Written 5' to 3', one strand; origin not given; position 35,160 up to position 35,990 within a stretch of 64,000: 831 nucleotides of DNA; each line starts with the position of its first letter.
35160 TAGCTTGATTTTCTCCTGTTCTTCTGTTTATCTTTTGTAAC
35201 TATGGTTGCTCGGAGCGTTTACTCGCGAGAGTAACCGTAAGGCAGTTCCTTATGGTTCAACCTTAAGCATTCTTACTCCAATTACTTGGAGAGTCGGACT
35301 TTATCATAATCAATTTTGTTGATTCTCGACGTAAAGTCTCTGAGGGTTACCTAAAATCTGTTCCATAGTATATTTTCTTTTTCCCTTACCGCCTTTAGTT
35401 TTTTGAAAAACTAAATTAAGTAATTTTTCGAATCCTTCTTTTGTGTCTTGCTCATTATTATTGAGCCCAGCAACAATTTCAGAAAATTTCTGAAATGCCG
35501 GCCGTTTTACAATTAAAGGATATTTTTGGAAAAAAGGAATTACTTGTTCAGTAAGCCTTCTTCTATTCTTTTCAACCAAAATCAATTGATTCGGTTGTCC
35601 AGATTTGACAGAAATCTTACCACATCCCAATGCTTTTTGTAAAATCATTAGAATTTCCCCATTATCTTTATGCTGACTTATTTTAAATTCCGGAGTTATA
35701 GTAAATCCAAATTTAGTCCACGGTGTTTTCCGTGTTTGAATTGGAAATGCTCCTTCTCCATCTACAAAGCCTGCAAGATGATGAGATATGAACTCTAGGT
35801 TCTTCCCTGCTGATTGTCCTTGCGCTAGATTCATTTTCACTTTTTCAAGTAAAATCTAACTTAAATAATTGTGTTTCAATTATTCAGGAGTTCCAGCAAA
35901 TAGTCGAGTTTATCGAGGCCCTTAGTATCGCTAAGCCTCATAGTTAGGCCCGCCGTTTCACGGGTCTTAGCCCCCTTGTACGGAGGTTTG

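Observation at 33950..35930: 23S insertion is a composite of two group-I-like cores; one carries a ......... gene, the other a RelE-type toxin-antitoxin pair in the equivalent position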

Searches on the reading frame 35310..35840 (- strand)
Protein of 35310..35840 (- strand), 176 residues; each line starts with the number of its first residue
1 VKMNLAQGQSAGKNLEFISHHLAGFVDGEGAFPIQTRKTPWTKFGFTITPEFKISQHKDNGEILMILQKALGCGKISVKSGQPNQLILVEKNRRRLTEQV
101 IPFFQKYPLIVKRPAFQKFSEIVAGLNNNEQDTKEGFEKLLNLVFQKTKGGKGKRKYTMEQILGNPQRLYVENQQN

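Call 5: search_protein_families(library=pfam, proteins=[window:35310-35840:-], max_evalue=1)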
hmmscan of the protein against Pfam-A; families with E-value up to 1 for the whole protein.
window:35310-35840:- (176 aa): 1 family
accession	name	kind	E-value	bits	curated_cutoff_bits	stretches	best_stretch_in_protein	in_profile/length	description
PF00961.24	LAGLIDADG_1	-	2.4e-19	70.6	23.1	1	22-122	1-101/102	LAGLIDADG endonuclease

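Call 6: search_protein_families(library=ncbifam, proteins=[window:35310-35840:-], max_evalue=1)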
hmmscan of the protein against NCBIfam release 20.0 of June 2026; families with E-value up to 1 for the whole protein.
window:35310-35840:- (176 aa): 0 families

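Call 10: find_encoding_contigs(protein=window:35310-35834:-, flank=10000, max_places=10)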
Protein window:35310-35834:- (174 aa): 18 contigs read that carry it; 10 places shown.
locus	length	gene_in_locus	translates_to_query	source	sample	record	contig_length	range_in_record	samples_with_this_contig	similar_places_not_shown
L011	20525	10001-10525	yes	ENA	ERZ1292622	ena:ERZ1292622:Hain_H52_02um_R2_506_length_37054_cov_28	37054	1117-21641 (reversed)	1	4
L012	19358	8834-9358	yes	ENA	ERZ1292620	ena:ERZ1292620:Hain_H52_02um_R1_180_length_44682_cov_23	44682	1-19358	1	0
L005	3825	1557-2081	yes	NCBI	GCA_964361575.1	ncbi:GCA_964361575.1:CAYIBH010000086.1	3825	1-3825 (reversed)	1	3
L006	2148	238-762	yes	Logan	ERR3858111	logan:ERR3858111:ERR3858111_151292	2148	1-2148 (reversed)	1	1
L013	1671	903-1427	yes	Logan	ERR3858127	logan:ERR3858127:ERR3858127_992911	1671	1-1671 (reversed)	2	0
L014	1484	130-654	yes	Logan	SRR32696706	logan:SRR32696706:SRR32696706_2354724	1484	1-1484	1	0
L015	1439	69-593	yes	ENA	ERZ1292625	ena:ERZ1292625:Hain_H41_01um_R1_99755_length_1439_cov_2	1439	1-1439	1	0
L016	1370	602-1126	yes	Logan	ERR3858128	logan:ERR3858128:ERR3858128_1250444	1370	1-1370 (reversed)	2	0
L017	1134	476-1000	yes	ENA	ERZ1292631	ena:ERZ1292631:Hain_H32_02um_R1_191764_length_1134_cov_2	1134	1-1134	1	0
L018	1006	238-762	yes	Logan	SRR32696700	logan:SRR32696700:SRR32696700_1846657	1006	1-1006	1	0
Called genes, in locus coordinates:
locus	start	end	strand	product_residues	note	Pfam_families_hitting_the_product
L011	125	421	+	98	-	-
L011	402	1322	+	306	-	PF00318:Ribosomal_S2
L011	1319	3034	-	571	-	PF08822:DUF1804 (faint), PF13384:HTH_23 (faint), PF13518:HTH_28 (faint), PF02796:HTH_7 (faint), PF08281:Sigma70_r4_2 (faint), PF13542:HTH_Tnp_ISL3 (faint), PF18780:HNH_repeat (faint)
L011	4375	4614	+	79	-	-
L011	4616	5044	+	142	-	PF10130:PIN_2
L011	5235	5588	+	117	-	-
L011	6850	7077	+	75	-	-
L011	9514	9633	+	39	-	-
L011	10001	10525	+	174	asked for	PF00961:LAGLIDADG_1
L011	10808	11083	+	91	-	-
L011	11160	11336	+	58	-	-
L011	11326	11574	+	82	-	PF05016:ParE_toxin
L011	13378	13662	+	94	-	-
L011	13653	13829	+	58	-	-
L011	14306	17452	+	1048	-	PF07581:Glug (faint), PF00801:PKD, PF18911:PKD_4, PF22352:K319L-like_PKD (faint), PF00801:PKD, PF18911:PKD_4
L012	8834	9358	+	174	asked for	PF00961:LAGLIDADG_1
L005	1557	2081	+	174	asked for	PF00961:LAGLIDADG_1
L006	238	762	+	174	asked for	PF00961:LAGLIDADG_1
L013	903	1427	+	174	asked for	PF00961:LAGLIDADG_1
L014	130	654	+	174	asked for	PF00961:LAGLIDADG_1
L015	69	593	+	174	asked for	PF00961:LAGLIDADG_1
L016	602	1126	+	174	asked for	PF00961:LAGLIDADG_1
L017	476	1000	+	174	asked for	PF00961:LAGLIDADG_1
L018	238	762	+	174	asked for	PF00961:LAGLIDADG_1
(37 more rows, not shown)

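Call 68: search_solved_structures(query=window:35310-35834:-, max_evalue=0.001)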
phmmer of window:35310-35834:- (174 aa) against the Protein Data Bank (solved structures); distinct sequences matched with E-value up to 0.001: 67 (the best 60 are shown).
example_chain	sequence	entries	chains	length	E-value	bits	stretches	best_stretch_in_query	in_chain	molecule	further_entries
36of_A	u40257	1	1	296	3.6e-27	98.5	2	19-142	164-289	aHE15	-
4lq0_A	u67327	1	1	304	3.8e-27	98.4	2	18-141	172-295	LAGLIDADG homing endonuclease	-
4z1z_A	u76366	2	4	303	1.6e-25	93.1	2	8-163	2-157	Meganuclease I-SmaMI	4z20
5e5p_A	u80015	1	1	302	2.3e-25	92.6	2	9-162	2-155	I-SmaMI LAGLIDADG meganuclease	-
6bcg_D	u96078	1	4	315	3.7e-25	91.9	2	17-141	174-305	Ribosomal protein 3/homing endonuclease-like fusion protein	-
5e5s_A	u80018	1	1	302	5.8e-25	91.3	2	9-162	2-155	I-SmaMI LAGLIDADG meganuclease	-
5e63_A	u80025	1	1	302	6.6e-25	91.1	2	9-162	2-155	I-SmaMI LAGLIDADG meganuclease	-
5e5o_A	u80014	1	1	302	1e-24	90.5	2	9-162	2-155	I-SmaMI LAGLIDADG endonuclease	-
5e67_A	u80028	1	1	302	1.7e-24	89.8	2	9-162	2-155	I-SmaMI LAGLIDADG meganuclease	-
4lox_A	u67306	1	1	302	1.9e-24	89.6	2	10-160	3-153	LAGLIDADG homing endonuclease I-SmaMI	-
11qf_A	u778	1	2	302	2.3e-24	89.4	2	17-138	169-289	I-PnoMI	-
3r7p_A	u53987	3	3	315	2.5e-24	89.2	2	17-141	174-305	Ribosomal protein 3/homing endonuclease-like fusion protein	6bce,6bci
6uwk_A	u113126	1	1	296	2.6e-24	89.2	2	20-167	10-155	I-OnuI-e-Therm-hChr11v3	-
6bch_A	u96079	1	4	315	6.7e-24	87.8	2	17-141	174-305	Ribosomal protein 3/homing endonuclease-like fusion protein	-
6bcn_A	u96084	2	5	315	6.7e-24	87.8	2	17-141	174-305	Ribosomal protein 3/homing endonuclease-like fusion protein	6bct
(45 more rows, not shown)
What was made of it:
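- On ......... homing endonuclease: PDB sequence hits include I-SmaMI, the I-OnuI family and I-CeuI (call 68).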
